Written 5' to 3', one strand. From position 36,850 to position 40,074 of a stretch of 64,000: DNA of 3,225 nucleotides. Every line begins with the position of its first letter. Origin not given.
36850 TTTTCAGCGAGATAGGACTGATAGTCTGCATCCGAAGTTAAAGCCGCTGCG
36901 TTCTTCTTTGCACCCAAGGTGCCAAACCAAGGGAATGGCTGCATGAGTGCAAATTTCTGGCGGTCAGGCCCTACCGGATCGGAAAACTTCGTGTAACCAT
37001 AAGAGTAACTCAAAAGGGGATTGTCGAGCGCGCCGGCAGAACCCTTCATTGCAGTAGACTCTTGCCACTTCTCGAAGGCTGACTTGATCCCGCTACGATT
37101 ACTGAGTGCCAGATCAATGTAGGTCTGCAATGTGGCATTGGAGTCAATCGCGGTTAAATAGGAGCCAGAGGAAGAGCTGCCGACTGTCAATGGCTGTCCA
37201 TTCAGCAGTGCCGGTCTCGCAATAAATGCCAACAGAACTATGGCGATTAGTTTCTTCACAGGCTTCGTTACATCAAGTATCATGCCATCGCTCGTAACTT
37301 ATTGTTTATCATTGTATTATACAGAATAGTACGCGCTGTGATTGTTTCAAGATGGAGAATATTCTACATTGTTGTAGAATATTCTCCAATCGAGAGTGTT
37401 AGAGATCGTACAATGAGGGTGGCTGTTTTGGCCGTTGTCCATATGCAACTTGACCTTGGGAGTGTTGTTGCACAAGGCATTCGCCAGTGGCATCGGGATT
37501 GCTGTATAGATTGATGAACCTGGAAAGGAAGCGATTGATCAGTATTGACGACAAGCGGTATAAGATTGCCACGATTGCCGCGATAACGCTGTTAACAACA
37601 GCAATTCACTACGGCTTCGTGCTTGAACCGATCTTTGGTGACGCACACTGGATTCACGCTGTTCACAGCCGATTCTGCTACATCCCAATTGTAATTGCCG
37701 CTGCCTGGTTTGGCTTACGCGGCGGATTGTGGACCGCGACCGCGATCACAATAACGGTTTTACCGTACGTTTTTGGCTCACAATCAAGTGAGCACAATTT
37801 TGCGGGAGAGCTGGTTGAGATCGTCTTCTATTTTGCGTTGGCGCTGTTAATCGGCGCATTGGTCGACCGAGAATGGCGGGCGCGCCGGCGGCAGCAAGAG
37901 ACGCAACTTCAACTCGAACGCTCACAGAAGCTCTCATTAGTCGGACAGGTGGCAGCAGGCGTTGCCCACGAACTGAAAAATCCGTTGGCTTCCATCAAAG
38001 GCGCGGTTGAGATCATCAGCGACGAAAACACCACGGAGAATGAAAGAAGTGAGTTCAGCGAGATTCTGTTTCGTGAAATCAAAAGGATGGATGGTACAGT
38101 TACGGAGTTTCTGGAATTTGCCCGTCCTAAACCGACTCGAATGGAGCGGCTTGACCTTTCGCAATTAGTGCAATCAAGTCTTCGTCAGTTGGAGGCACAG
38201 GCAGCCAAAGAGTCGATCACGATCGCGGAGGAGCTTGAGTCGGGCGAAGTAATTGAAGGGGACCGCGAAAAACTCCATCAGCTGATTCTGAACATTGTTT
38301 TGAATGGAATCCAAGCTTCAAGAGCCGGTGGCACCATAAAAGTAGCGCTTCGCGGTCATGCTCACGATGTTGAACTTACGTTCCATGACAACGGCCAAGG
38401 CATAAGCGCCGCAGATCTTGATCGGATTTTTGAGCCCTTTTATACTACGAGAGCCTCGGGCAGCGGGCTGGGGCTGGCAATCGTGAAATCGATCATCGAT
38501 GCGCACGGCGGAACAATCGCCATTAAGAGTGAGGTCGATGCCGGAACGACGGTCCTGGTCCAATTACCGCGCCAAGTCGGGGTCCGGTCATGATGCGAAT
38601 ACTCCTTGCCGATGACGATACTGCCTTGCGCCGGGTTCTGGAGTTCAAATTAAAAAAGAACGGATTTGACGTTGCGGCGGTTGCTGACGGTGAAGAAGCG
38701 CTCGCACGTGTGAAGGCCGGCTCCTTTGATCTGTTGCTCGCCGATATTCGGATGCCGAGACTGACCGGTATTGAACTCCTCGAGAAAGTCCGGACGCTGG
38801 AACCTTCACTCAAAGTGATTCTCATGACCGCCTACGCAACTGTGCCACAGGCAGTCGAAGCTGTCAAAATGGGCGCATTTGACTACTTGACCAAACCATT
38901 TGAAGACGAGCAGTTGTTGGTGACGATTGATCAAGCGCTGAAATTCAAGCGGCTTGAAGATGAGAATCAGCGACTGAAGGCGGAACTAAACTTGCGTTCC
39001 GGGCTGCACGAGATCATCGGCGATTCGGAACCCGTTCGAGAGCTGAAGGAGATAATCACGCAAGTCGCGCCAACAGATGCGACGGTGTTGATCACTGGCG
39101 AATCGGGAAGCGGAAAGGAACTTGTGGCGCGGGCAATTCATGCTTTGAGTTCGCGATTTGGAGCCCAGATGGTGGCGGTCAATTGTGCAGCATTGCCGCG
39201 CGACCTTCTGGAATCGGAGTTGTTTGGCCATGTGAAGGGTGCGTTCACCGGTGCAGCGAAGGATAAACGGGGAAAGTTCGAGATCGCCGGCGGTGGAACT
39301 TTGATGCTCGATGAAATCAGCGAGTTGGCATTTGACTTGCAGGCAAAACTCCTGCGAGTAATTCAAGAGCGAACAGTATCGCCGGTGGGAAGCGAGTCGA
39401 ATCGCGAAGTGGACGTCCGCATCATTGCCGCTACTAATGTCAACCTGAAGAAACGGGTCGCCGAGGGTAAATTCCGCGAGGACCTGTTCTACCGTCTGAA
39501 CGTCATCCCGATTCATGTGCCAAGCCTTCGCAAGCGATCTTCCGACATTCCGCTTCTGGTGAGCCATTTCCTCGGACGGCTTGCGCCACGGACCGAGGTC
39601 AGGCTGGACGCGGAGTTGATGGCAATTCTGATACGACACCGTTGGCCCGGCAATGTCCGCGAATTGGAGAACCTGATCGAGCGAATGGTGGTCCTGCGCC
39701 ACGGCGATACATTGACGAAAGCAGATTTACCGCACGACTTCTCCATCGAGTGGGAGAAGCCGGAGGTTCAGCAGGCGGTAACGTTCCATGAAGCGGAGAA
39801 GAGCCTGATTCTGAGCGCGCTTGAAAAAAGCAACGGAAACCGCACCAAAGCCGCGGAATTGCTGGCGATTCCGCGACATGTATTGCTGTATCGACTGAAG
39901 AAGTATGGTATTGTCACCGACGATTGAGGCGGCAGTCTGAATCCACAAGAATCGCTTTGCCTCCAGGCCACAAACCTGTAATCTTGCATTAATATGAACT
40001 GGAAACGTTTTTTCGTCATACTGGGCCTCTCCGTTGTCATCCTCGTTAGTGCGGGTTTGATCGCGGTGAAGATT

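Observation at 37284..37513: Perfect 34-bp palindrome between the divergent cus efflux operon and a ZraSR-like sigma-54 two-component system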

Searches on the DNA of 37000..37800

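Call 65: search_rna_families(source=window, start=37000, end=37800, threshold=evalue, max_evalue=1)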
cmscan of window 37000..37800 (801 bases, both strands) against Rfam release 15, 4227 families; matches with E-value up to 1: 1.
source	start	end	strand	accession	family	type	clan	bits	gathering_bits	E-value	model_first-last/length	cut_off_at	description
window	37492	37583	+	RF03167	c-di-GMP-I-GGC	Cis-reg; riboswitch;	CL00126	15.5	59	0.88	1-80/80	no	c-di-GMP-I-GGC riboswitch aptamer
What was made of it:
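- On Intrinsic terminator / structured RNA: The only Rfam match in the region scores 15.5 against a gathering score of 59 and lies elsewhere (call 65).
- Tried and rejected: Nothing reached threshold (call 65).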

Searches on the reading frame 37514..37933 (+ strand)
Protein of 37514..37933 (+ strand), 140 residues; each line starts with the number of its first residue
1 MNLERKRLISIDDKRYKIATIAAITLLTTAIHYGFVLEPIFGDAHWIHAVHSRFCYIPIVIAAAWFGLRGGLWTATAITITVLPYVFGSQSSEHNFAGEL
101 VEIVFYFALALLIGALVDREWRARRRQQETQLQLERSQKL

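Call 57: search_protein_families(library=pfam, proteins=[window:37514-37933:+], max_evalue=1)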
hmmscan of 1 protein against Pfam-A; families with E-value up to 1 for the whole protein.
seq(140 aa): 5 families
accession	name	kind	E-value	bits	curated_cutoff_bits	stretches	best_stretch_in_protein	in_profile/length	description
PF13493.11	DUF4118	-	1.1e-06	28.8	28.4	1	21-129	4-103/107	Domain of unknown function (DUF4118)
PF12822.12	ECF_trnsprt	-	0.048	14.1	30.7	1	41-117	25-89/169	ECF transporter, substrate-specific component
PF19865.4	DUF6338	-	0.05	13.6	26.5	1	79-131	77-115/205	Family of unknown function (DUF6338)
PF09843.14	DUF2070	-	0.12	11.1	30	1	20-123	80-181/561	Predicted membrane protein (DUF2070)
PF08038.17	Tom7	-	0.19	11.9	27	0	23-36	7-20/41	TOM7 family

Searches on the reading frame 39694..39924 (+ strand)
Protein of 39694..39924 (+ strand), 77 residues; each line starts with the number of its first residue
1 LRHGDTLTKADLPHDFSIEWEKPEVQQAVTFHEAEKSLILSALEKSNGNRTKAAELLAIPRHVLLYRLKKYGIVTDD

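Call 53: find_homologous_proteins(query=window:39694-39924:+, max_evalue=0.001)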
Query seq(77 aa) (77 aa): 1 proteins with E <= 0.001 among 2 candidates.
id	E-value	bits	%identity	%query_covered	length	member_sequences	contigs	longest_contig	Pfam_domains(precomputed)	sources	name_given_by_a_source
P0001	7.4e-11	59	69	58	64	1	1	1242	PF02954.26,PF13556.13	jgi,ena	-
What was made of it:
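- Tried and rejected: A search with only the 77-aa C-terminus of the regulator returned a single fragment and was uninformative (call 53).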

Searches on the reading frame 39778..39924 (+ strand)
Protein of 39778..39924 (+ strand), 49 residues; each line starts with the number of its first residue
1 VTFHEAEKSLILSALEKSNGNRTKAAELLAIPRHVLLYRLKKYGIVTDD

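Call 68: search_solved_structures(query=window:39778-39924:+, max_evalue=1, show_alignments=5)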
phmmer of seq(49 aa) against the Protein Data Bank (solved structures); distinct sequences matched with E-value up to 1: 18.
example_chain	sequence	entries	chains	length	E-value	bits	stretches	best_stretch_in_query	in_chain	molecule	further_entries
2m8g_X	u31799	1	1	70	1.6e-05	27.7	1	4-45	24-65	Transcriptional regulator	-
4l5e_A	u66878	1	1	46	2.8e-05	27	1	3-45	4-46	Transcriptional regulator (NtrC family)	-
1ojl_A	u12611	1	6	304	9e-05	25.4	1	5-41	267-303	TRANSCRIPTIONAL REGULATORY PROTEIN ZRAR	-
4l4u_A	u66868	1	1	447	0.00052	23.1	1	4-45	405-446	Transcriptional regulator (NtrC family)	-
1fip_A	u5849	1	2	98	0.0012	22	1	4-45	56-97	FACTOR FOR INVERSION STIMULATION (FIS)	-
4fis_A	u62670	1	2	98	0.0016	21.6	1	4-45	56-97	FACTOR FOR INVERSION STIMULATION (FIS)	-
1ety_A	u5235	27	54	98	0.0023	21.1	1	4-45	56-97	FACTOR FOR INVERSION STIMULATION | FACTOR FOR INVERSION STIMULATION (FIS) | DNA-binding protein fis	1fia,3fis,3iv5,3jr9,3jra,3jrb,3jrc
1f36_A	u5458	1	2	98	0.0023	21.1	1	4-45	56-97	FIS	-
1etq_A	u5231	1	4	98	0.0045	20.2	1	4-45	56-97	FACTOR FOR INVERSION STIMULATION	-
1etx_A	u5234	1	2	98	0.0045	20.2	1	4-45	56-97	FACTOR FOR INVERSION STIMULATION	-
6m10_A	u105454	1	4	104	0.0047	20.2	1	5-45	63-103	Putative Fis-like DNA-binding protein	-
1etk_A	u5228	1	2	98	0.006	19.8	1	4-45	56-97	FACTOR FOR INVERSION STIMULATION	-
1eto_A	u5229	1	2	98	0.0063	19.8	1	4-45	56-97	FACTOR FOR INVERSION STIMULATION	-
7zbs_X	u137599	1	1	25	0.012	18.9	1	14-38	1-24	HTH_8cm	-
1etv_A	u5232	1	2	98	0.018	18.4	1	4-45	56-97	FACTOR FOR INVERSION STIMULATION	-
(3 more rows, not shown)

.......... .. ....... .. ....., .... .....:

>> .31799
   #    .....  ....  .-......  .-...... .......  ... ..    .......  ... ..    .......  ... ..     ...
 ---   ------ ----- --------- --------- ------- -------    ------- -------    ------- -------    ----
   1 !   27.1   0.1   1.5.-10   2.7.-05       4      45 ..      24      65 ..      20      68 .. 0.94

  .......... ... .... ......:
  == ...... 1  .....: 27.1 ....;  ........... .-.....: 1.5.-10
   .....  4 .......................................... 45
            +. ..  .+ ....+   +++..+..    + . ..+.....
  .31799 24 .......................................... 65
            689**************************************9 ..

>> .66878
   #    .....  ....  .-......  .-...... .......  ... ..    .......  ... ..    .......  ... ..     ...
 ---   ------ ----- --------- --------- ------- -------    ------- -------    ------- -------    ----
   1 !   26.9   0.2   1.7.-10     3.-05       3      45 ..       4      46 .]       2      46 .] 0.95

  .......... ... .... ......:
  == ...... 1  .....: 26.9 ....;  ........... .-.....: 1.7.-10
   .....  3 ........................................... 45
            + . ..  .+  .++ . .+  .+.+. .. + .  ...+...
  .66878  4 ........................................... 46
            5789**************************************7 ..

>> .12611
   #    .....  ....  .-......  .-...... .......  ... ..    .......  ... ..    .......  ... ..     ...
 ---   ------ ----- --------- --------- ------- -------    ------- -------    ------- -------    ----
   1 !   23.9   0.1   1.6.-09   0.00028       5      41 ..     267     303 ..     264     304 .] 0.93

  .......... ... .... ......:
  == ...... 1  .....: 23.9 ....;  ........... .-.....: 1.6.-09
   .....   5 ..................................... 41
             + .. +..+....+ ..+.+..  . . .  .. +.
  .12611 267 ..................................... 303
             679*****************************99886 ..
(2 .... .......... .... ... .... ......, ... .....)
